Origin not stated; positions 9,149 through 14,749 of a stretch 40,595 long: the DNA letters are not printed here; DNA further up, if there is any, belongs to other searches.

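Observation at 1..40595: Eight-gene locus of secreted proteins built by shuffling a few unassigned modules: candidate T9SS-linked surface scaffold or adhesion system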

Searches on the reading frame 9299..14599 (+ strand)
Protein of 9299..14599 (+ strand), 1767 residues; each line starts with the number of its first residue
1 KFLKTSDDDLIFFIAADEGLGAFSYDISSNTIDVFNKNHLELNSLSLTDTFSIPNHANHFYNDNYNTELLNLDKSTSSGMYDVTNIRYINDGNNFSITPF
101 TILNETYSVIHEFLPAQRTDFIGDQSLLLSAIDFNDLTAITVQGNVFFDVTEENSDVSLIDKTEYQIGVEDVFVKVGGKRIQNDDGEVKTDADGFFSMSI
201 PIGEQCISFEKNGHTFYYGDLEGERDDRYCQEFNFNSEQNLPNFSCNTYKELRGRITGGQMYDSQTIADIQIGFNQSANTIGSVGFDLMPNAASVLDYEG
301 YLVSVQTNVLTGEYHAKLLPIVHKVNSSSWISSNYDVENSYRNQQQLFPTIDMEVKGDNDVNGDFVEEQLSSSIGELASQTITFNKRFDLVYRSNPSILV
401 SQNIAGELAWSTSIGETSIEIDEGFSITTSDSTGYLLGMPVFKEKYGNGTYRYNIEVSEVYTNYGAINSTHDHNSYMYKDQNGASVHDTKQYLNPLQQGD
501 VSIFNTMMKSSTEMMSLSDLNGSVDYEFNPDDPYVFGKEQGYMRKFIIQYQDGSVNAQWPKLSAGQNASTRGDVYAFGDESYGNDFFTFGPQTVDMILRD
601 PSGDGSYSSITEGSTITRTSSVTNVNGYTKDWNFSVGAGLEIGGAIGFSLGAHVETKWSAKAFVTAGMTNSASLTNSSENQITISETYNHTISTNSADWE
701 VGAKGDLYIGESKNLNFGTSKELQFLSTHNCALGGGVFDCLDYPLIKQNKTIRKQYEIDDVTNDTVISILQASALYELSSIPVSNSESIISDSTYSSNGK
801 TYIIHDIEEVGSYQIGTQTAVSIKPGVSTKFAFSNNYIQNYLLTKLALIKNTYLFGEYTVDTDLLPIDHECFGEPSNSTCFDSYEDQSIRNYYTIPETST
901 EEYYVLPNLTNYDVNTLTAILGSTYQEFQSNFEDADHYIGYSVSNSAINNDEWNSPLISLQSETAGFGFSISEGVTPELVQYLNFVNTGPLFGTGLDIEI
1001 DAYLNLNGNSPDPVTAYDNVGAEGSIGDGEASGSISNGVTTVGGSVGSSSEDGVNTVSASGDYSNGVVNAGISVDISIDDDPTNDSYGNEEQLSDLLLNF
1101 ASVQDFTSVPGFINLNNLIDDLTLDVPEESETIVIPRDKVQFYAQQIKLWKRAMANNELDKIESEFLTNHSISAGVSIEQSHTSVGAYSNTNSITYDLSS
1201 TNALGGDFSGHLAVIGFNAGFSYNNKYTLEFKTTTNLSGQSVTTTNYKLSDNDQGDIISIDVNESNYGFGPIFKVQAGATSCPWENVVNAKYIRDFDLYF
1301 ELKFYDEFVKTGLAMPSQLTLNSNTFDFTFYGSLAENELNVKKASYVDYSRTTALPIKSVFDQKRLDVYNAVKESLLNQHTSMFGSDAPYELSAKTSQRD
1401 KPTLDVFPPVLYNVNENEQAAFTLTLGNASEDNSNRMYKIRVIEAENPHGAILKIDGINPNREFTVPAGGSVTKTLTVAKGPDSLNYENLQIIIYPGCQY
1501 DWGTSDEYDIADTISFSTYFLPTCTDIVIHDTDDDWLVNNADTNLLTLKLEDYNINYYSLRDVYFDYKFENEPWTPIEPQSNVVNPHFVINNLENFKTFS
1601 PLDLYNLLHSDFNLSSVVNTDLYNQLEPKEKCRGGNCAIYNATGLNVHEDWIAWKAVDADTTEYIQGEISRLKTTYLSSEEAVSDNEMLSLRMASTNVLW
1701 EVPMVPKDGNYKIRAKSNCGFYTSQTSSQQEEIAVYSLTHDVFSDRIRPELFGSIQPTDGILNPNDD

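Call 66: search_protein_families(library=pfam, proteins=[window:9299-14599:+], max_evalue=1)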
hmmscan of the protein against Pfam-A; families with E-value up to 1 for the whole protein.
window:9299-14599:+ (1767 aa): 1 family
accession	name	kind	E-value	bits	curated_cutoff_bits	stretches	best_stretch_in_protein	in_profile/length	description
PF11614.14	FixG_C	-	0.2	12.3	25.6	1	1421-1492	34-97/119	IG-like fold at C-terminal of FixG, putative oxidoreductase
